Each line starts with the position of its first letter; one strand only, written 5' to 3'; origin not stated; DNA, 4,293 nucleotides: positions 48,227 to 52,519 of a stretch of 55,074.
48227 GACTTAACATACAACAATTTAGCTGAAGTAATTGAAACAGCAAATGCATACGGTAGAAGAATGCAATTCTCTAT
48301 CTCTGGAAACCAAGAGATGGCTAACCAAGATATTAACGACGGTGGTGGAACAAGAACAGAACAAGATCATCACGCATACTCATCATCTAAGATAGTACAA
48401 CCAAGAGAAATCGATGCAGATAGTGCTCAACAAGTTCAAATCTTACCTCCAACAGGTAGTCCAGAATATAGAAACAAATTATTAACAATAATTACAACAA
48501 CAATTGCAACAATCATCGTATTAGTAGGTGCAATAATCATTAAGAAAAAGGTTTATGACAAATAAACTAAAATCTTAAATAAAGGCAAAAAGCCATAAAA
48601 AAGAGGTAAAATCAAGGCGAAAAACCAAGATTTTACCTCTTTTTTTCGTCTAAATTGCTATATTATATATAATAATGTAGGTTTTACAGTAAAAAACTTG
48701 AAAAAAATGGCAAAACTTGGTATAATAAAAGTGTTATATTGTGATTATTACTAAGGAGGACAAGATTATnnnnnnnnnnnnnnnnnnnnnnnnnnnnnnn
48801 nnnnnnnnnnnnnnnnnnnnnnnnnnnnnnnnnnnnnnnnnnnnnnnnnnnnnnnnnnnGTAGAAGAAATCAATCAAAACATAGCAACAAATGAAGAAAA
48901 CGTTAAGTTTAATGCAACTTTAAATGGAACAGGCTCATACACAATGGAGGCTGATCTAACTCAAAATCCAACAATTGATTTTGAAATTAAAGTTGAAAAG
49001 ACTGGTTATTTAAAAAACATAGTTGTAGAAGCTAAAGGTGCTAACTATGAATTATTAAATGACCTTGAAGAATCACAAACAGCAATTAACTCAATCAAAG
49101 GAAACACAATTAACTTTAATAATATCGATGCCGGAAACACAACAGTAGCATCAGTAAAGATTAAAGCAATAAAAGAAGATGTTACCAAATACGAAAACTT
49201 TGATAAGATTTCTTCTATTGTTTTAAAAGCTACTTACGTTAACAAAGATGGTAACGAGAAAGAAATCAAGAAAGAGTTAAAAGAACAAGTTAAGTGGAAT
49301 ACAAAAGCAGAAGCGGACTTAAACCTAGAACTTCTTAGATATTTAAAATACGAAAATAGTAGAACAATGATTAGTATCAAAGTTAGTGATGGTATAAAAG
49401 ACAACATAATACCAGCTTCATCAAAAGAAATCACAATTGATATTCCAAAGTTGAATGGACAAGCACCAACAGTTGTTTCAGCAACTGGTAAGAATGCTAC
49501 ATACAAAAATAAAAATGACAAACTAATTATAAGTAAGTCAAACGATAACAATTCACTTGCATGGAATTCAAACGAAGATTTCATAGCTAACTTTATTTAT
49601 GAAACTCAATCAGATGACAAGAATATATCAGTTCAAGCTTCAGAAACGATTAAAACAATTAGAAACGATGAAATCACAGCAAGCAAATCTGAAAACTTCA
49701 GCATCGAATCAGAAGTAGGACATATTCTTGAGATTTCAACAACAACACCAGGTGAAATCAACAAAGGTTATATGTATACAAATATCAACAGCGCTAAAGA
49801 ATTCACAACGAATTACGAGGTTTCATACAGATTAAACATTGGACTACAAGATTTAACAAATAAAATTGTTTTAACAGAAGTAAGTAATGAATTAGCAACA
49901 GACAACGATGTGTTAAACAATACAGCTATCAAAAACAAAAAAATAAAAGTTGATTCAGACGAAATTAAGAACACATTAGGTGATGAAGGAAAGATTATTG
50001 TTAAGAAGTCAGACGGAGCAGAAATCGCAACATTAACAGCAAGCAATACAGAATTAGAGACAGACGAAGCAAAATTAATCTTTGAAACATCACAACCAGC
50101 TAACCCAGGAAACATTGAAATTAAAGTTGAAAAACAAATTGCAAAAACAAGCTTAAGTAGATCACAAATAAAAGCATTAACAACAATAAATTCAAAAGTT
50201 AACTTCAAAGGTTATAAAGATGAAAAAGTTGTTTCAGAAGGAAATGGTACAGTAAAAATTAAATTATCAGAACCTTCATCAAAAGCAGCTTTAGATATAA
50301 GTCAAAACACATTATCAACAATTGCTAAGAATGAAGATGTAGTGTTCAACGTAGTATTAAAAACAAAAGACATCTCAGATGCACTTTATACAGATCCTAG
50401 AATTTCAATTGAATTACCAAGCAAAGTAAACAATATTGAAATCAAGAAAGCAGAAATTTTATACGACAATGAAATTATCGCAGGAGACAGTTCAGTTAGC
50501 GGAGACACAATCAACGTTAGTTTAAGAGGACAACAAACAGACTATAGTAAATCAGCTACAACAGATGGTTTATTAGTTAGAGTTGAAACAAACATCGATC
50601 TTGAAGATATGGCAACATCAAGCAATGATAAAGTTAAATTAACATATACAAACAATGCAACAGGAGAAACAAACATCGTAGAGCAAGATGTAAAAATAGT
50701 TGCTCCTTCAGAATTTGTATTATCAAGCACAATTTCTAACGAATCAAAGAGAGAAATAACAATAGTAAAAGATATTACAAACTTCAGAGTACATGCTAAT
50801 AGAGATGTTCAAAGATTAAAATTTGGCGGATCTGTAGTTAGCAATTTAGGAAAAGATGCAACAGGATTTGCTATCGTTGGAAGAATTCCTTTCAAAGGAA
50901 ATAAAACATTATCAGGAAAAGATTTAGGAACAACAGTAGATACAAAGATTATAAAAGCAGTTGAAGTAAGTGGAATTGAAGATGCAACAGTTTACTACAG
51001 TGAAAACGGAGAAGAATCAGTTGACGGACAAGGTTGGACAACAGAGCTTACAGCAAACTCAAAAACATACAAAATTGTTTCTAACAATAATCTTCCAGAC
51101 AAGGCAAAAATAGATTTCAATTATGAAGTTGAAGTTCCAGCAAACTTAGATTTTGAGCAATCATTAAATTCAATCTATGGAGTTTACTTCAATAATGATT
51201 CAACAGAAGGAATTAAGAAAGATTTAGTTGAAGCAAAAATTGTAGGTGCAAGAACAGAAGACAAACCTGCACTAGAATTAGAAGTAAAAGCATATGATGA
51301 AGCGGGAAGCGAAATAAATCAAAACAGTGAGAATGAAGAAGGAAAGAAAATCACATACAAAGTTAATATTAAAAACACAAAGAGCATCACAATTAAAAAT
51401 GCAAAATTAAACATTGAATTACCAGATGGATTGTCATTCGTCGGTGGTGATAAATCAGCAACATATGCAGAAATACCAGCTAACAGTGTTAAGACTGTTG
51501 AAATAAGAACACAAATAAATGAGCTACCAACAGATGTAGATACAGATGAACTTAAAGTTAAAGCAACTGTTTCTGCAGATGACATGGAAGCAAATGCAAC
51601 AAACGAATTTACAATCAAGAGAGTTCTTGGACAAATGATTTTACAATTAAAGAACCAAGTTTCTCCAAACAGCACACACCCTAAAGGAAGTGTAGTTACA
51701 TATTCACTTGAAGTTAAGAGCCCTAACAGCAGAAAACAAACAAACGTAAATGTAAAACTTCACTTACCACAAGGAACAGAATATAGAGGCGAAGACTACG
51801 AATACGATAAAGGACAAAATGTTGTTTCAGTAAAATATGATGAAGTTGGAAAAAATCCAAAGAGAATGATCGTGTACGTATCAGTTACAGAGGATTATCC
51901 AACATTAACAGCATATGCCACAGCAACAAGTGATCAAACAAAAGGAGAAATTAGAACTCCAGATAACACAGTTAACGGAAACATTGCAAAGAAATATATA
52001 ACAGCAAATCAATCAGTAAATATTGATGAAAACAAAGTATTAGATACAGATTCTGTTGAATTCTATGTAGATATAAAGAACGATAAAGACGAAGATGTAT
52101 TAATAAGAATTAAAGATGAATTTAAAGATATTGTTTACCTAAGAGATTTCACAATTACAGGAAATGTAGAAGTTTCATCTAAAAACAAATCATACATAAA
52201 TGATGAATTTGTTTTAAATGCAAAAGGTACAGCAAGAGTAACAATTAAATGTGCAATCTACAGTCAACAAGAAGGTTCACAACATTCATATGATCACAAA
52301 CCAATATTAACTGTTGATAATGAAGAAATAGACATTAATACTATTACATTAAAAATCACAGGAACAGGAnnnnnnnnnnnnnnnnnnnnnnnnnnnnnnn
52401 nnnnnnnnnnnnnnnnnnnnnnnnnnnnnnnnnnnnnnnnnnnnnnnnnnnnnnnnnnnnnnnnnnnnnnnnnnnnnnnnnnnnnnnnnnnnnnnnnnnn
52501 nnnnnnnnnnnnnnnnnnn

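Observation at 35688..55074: Tandem, diverged duplication of a two-gene giant surface-protein module (A1-B1, A2-B2)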

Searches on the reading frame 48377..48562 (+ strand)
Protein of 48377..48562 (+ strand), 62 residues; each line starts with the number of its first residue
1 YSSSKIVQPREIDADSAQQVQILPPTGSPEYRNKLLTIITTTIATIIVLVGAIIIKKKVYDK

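Call 67: search_protein_families(library=ncbifam, proteins=[window:48377-48562:+], max_evalue=10)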
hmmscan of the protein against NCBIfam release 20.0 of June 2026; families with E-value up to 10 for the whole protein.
seq(62 aa): 2 families
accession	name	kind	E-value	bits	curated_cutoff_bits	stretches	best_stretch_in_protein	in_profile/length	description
NF053819.1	EF0750_LPXTG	subfamily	0.059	13.9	47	1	12-57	62-103/105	EF2685/EF0750 family sortase-dependent surface protein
NF033846.1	Rumino_NPXTG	domain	0.1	12.9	23.5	1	24-58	2-29/30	NPXTG-anchored protein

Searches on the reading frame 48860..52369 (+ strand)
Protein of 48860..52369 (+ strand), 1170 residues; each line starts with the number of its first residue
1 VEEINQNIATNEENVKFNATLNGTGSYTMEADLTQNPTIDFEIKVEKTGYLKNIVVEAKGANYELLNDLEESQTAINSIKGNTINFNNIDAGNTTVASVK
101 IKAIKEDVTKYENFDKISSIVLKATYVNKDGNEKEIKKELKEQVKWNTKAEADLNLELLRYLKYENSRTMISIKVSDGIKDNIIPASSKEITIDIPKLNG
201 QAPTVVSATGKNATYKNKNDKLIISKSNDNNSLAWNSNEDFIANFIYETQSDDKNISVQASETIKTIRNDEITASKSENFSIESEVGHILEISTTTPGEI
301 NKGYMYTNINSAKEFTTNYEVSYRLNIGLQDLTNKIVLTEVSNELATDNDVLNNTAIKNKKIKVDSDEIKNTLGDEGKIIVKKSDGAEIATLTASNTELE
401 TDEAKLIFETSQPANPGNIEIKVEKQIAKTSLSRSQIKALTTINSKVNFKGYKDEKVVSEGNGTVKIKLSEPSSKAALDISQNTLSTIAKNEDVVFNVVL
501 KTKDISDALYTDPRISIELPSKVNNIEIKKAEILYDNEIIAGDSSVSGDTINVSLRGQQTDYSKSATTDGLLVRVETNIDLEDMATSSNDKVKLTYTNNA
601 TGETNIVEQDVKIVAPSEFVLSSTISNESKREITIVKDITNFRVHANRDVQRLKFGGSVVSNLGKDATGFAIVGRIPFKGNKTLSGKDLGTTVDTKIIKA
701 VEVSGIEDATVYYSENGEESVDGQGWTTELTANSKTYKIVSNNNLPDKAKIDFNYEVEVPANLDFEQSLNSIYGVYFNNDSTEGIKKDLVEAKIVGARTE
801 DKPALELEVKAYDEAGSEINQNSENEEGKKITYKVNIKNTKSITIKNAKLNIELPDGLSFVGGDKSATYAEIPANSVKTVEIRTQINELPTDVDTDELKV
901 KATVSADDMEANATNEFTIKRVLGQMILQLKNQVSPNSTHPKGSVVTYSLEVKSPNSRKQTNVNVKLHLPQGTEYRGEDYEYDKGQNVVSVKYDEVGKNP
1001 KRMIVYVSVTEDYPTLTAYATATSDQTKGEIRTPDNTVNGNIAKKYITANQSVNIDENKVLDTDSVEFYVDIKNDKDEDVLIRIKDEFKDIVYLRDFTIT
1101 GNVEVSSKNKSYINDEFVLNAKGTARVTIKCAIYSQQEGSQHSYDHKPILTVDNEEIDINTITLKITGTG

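Call 63: predict_structure(alignment_id=A6)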
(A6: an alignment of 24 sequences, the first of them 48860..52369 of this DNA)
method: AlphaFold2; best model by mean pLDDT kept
length: 1170 residues; sequences in the alignment: 24
mean_pLDDT: 84.6   pTM: 0.44
mean pLDDT of the five models: 84.6, 84.5, 82.8, 82.3, 82.0
residues with pLDDT >= 90: 398; 70-90: 667; 50-70: 88; < 50: 17
segments of 3 or more residues with pLDDT < 50: 1-6, 1040-1044, 1106-1109
pLDDT, mean of each block of 10 residues (from residue 1): 44 82 82 89 86 92 85 79 90 87 85 87 88 86 89 89 82 89 89 88 84 79 81 81 86 80 89 91 80 87 87 87 86 89 81 80 90 90 91 92 91 88 91 88 91 88 88 92 85 94 89 94 91 86 90 91 83 93 87 93 91 87 88 87 84 93 87 93 91 91 89 93 91 93 88 93 89 90 75 90 87 85 84 92 86 90 89 89 86 83 87 90 77 59 66 73 82 69 82 71 59 65 78 63 63 86 88 83 82 82 51 80 87 83 85 76 83
secondary structure, 60 per line:
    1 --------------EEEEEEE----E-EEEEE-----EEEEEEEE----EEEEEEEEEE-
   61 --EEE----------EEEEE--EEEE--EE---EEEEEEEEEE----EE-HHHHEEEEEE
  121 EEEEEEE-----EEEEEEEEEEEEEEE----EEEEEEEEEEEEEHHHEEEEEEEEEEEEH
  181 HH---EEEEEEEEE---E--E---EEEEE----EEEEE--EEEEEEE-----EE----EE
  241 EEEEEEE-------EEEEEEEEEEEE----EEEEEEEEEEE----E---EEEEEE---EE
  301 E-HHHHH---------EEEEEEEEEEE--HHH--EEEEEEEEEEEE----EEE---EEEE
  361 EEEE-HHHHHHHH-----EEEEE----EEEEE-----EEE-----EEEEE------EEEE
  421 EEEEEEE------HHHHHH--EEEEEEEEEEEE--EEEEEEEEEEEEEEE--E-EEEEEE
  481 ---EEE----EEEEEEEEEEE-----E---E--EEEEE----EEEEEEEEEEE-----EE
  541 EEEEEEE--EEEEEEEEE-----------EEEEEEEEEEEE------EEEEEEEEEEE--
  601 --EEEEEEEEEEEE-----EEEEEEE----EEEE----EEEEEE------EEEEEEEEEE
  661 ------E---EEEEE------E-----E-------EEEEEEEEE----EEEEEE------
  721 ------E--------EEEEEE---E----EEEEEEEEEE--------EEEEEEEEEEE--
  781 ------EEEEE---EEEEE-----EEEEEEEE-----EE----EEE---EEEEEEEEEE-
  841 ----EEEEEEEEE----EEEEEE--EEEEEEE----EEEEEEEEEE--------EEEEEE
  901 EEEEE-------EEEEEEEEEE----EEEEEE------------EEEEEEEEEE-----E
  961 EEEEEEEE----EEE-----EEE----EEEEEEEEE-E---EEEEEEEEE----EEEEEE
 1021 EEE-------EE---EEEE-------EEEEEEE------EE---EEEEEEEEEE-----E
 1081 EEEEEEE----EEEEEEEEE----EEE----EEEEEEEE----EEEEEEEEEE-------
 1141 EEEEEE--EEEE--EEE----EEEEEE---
elements in order (helices of 4 or more, strands of 3 or more residues): E15-21 E28-32 E38-45 E50-59 E63-65 E76-80 E83-86 E94-103 H111-114 E115-127 E133-147 E152-164 E168-179 E186-194 E205-209 E214-218 E221-227 E239-247 E255-266 E271-281 E290-295 E299-301 H303-307 E317-327 E335-346 E351-353 E357-364 H366-373 E379-383 E388-392 E398-400 E406-410 E417-427 H434-439 E442-453 E456-470 E475-480 E484-486 E491-501 E514-518 E523-533 E539-547 E550-558 E570-581 E588-598 E603-614 E620-626 E631-634 E639-644 E651-660 E671-675 E696-704 E709-714 E736-741 E750-759 E768-778 E787-791 E795-799 E805-812 E824-826 E830-839 E845-853 E858-863 E866-872 E877-886 E895-905 E913-922 E927-932 E945-954 E960-968 E973-975 E981-983 E988-996 E1002-1010 E1015-1023 E1036-1039 E1047-1053 E1065-1074 E1080-1087 E1092-1100 E1105-1107 E1112-1119 E1124-1133 E1141-1146 E1149-1152 E1155-1157 E1162-1167

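Call 66: fold_search(model_id=the predicted structure, library=pdb)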
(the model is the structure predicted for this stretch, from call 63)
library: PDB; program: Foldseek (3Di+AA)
matches with E <= 10: 1783; with E <= 0.001: 353
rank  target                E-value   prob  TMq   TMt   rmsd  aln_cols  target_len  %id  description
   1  7som_D                6.2e-23  1.00  0.11  0.09  44.7      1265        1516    9  Ciliary C2 central pair apparatus isolated from Chlamydomonas reinhardtii (released 2022-04-13)
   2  9ijj_h                5.6e-22  1.00  0.11  0.10  45.8      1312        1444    7  In situ structure of the central apparatus in mouse sperm axoneme. (released 2025-06-04)
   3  9ijj_O                1.6e-21  1.00  0.11  0.10  72.3      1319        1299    8  In situ structure of the central apparatus in mouse sperm axoneme. (released 2025-06-04)
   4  7sqc_O0               4.2e-21  1.00  0.11  0.11  56.6      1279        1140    9  Ciliary C1 central pair apparatus isolated from Chlamydomonas reinhardtii (released 2022-04-13)
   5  9ijj_4I               9.7e-20  1.00  0.17  0.09  60.3      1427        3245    8  In situ structure of the central apparatus in mouse sperm axoneme. (released 2025-06-04)
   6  9ijj_4G               5.5e-19  1.00  0.16  0.06  61.5      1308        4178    8  In situ structure of the central apparatus in mouse sperm axoneme. (released 2025-06-04)
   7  8wa2_C                1.6e-18  1.00  0.15  0.13  45.9      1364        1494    8  cryo-EM structure of native mastigonemes isolated from Chlamydomonas reinhardtii at 3.0 angstrom resolution (released 2024-04-10)
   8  9b4h_A                1.9e-18  1.00  0.16  0.12  45.6      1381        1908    8  Chlamydomonas reinhardtii mastigoneme filament (released 2024-04-10)
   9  9ijj_4H               3.3e-18  1.00  0.15  0.07  61.1      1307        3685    8  In situ structure of the central apparatus in mouse sperm axoneme. (released 2025-06-04)
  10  9ijj_C                4.4e-18  1.00  0.13  0.14  44.1      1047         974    7  In situ structure of the central apparatus in mouse sperm axoneme. (released 2025-06-04)
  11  8wa2_A                5.0e-18  1.00  0.16  0.12  46.3      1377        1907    9  cryo-EM structure of native mastigonemes isolated from Chlamydomonas reinhardtii at 3.0 angstrom resolution (released 2024-04-10)
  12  8wa2_D                2.4e-17  1.00  0.17  0.14  45.8      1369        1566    8  cryo-EM structure of native mastigonemes isolated from Chlamydomonas reinhardtii at 3.0 angstrom resolution (released 2024-04-10)
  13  9u5z_E                3.9e-16  1.00  0.11  0.10  47.0      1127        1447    9  C3 convertases zymogen C4b2 in activation state (released 2026-01-14)
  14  5i5k_B                1.8e-15  1.00  0.14  0.10  47.8      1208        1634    8  Structure of complement C5 in complex with eculizumab (released 2016-03-16)
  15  9fx3_A                2.0e-15  1.00  0.13  0.13  46.1      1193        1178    9  Structure of active human CD109 (released 2025-03-19)
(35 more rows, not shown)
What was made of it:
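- A is a rod of Ig-like domains, like pilin shafts (calls 63, 66). An archaeal S-layer protein appears among the many generic Foldseek hits (call 66).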
